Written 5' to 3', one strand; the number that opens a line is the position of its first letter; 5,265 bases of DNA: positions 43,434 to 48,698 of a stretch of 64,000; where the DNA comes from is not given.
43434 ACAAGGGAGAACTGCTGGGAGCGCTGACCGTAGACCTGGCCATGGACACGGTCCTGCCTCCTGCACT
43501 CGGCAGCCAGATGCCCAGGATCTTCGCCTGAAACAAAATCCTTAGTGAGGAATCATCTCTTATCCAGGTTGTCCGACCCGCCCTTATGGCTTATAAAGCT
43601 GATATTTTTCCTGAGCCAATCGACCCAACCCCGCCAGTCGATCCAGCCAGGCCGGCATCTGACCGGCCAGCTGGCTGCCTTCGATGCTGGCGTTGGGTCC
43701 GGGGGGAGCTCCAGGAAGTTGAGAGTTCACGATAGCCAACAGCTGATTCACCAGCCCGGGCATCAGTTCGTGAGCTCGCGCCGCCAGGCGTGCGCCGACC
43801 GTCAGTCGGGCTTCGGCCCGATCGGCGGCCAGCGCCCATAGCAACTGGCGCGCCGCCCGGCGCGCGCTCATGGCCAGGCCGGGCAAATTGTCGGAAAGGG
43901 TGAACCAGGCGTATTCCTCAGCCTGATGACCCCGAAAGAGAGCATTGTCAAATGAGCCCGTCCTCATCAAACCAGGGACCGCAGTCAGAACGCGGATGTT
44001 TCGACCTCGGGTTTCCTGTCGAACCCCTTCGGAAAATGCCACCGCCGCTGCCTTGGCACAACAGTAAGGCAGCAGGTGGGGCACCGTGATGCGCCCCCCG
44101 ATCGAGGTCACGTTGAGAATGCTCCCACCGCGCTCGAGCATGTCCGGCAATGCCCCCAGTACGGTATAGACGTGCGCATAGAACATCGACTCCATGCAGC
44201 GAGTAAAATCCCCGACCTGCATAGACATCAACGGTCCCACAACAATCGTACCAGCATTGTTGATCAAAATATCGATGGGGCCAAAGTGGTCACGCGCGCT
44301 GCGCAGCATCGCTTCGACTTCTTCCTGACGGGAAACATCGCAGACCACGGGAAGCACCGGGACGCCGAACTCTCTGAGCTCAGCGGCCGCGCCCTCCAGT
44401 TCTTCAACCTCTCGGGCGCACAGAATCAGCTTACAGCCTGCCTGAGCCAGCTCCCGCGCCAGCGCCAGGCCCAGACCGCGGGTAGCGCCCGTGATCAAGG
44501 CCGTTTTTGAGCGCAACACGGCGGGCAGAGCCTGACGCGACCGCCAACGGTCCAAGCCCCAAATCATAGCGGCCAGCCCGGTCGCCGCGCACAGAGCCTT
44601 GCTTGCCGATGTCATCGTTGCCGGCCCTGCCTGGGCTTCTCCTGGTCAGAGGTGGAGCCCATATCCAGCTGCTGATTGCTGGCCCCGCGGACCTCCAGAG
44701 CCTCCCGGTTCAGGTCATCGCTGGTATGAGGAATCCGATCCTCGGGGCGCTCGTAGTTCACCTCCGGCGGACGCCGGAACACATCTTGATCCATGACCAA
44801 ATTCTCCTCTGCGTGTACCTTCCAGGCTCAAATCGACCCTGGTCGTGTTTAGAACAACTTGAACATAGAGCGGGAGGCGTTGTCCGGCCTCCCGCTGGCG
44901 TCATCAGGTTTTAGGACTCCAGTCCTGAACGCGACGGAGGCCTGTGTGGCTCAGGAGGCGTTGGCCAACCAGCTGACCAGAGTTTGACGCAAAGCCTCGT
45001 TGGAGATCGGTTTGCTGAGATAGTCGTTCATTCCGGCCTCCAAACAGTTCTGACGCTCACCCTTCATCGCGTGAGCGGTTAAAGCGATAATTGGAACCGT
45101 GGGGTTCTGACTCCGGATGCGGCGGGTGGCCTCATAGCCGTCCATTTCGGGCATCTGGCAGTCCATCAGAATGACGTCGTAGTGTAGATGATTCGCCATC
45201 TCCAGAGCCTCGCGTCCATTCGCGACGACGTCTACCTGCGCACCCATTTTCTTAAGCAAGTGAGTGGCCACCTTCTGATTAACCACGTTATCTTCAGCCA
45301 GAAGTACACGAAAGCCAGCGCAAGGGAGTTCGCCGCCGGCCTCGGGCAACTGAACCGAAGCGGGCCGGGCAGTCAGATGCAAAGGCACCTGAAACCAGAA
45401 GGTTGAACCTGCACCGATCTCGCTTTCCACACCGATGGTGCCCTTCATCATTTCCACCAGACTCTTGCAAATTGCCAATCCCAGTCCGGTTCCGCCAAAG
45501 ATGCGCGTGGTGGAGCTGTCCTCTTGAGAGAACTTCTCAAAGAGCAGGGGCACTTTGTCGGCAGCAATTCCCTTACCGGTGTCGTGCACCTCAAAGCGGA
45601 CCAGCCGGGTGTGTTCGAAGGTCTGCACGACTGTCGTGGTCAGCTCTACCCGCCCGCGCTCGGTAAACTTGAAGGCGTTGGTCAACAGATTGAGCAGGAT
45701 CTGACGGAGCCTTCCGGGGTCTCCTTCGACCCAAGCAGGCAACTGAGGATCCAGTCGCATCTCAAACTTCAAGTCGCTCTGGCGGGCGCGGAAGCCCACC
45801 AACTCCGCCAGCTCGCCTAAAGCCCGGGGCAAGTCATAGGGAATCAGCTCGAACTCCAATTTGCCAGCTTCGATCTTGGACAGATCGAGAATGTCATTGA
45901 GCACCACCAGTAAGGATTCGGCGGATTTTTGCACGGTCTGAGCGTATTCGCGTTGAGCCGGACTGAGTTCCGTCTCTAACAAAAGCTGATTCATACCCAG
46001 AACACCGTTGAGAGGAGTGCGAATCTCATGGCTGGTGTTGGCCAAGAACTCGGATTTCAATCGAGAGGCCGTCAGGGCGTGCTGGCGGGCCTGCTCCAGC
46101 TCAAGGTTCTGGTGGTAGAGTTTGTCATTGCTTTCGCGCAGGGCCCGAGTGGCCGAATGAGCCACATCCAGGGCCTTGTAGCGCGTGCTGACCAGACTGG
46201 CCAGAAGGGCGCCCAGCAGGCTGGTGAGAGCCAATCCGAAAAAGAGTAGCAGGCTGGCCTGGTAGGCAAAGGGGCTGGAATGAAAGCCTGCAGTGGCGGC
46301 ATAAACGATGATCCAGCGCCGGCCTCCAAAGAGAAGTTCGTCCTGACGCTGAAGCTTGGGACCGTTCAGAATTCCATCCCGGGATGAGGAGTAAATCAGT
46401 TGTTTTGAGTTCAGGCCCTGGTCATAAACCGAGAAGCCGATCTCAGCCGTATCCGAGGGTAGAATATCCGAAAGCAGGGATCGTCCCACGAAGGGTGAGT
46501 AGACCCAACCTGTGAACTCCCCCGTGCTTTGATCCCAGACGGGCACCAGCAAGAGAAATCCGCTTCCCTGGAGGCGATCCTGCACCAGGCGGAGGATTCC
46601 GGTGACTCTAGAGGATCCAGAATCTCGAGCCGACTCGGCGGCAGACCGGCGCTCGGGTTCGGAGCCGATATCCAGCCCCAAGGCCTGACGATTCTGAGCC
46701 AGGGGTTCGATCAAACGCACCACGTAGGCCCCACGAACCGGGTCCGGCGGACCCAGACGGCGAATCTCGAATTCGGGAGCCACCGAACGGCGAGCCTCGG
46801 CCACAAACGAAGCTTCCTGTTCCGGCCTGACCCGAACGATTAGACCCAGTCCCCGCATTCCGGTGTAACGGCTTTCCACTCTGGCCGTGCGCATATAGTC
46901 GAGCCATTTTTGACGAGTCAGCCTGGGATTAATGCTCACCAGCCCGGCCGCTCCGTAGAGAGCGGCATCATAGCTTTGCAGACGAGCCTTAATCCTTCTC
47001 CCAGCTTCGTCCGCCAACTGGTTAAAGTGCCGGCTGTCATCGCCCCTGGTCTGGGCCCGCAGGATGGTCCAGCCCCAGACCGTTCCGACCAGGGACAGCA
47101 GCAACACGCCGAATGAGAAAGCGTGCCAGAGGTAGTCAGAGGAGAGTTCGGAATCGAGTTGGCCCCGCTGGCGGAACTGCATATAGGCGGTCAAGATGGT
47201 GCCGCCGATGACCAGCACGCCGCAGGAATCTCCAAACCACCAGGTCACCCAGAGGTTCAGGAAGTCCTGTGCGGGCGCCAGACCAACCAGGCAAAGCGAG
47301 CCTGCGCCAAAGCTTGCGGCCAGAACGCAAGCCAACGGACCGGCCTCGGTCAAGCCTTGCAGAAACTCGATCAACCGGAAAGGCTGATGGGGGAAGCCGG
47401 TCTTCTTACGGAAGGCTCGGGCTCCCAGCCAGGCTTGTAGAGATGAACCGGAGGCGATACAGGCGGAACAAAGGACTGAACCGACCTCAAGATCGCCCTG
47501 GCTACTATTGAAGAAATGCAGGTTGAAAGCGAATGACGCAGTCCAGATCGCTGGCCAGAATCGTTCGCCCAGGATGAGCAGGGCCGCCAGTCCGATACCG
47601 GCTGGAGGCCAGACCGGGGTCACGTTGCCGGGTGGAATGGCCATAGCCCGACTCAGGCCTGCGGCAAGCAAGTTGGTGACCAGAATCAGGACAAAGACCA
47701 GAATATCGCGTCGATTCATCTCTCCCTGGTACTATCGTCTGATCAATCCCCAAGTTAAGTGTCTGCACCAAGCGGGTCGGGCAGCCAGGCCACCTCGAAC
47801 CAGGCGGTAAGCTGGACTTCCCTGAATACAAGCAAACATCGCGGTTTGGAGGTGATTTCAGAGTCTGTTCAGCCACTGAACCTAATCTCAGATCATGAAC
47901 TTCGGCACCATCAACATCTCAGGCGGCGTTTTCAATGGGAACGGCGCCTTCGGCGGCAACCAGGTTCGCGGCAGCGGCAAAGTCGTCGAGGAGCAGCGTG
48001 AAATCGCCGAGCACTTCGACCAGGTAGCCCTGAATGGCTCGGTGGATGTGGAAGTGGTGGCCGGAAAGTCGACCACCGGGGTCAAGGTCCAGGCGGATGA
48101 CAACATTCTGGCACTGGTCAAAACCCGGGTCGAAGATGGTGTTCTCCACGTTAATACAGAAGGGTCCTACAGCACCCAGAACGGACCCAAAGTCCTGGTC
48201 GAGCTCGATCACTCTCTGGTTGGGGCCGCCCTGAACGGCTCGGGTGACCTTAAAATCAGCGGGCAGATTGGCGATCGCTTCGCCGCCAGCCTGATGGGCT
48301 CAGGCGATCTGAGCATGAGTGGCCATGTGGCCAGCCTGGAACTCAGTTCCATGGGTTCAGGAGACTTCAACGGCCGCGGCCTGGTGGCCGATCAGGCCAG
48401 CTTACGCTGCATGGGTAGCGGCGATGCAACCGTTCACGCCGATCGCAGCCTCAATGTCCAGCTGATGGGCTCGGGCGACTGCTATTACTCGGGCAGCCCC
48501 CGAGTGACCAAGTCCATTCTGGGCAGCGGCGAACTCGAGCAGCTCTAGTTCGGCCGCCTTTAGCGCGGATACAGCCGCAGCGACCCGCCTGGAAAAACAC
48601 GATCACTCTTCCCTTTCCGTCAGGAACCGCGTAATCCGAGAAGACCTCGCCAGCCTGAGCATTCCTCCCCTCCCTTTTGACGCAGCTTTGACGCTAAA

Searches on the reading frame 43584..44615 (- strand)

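Call 37: search_protein_families(library=pfam, proteins=[window:43584-44615:-], max_evalue=0.0001)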
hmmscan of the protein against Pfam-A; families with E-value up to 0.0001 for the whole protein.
window:43584-44615:- (343 aa): 3 families
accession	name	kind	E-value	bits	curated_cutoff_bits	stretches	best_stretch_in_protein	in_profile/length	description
PF00106.31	adh_short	-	5.4e-49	166.8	26.6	1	37-222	1-187/195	short chain dehydrogenase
PF13561.12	adh_short_C2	-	2e-34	119.7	27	1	43-225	1-184/236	Enoyl-(Acyl carrier protein) reductase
PF08659.16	KR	-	2.1e-16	60.8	22.6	1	38-200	2-165/180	KR domain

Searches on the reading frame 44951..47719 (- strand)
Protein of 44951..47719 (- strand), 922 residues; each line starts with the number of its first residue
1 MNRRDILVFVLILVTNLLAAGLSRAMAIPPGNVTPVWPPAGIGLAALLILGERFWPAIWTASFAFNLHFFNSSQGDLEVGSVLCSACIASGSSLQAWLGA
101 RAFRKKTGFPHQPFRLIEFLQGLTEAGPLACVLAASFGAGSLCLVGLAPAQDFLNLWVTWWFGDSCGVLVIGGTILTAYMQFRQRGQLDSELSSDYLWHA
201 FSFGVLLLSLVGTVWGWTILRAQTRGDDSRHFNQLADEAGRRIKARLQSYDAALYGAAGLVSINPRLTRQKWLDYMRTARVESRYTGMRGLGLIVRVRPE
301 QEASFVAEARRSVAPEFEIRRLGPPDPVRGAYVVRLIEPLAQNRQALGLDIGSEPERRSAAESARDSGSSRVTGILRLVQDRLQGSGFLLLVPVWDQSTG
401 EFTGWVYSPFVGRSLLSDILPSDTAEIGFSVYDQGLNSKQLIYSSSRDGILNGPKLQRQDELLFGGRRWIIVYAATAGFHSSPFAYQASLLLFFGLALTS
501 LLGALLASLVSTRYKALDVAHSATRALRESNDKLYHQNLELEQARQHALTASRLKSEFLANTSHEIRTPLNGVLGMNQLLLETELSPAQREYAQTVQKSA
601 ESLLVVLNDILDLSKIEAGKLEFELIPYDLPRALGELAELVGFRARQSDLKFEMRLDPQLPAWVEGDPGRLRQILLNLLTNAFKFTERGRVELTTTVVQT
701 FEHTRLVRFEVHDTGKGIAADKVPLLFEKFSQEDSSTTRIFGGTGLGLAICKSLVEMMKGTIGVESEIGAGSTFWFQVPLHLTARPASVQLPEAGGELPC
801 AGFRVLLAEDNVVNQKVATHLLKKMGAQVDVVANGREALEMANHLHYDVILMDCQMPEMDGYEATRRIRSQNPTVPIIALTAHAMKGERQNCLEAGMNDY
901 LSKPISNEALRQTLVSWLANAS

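Call 34: find_encoding_contigs(protein=window:44954-47719:-, flank=10000, max_places=1)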
Protein window:44954-47719:- (922 aa): no gene with exactly this product is on record in the collection.

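Call 37: search_protein_families(library=pfam, proteins=[window:44951-47719:-], max_evalue=0.0001)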
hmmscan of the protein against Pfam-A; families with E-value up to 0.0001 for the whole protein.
window:44951-47719:- (922 aa): 5 families
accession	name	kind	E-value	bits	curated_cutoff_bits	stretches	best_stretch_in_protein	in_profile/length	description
PF03924.19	CHASE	-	9.7e-42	143.3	25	1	266-443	2-189/189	CHASE domain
PF00072.30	Response_reg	-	1.4e-32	112.6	30.2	1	805-914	1-110/111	Response regulator receiver domain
PF02518.31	HATPase_c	-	2e-29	102.7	26.4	1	666-781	1-110/111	Histidine kinase-, DNA gyrase B-, and HSP90-like ATPase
PF00512.31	HisKA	-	7.1e-21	74.5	26.9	1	555-619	2-66/66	His Kinase A (phospho-acceptor) domain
PF05231.19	MASE1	-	5.5e-18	65.5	29.8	1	7-188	2-178/299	MASE1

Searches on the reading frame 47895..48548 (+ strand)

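Call 37: search_protein_families(library=pfam, proteins=[window:47895-48548:+], max_evalue=0.0001)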
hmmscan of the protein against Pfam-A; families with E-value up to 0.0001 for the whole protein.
window:47895-48548:+ (217 aa): 1 family
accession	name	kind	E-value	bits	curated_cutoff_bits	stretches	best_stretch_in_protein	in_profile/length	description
PF10988.14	DUF2807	-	7.9e-30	104.4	24.2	1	40-202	1-181/181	Putative auto-transporter adhesin, head GIN domain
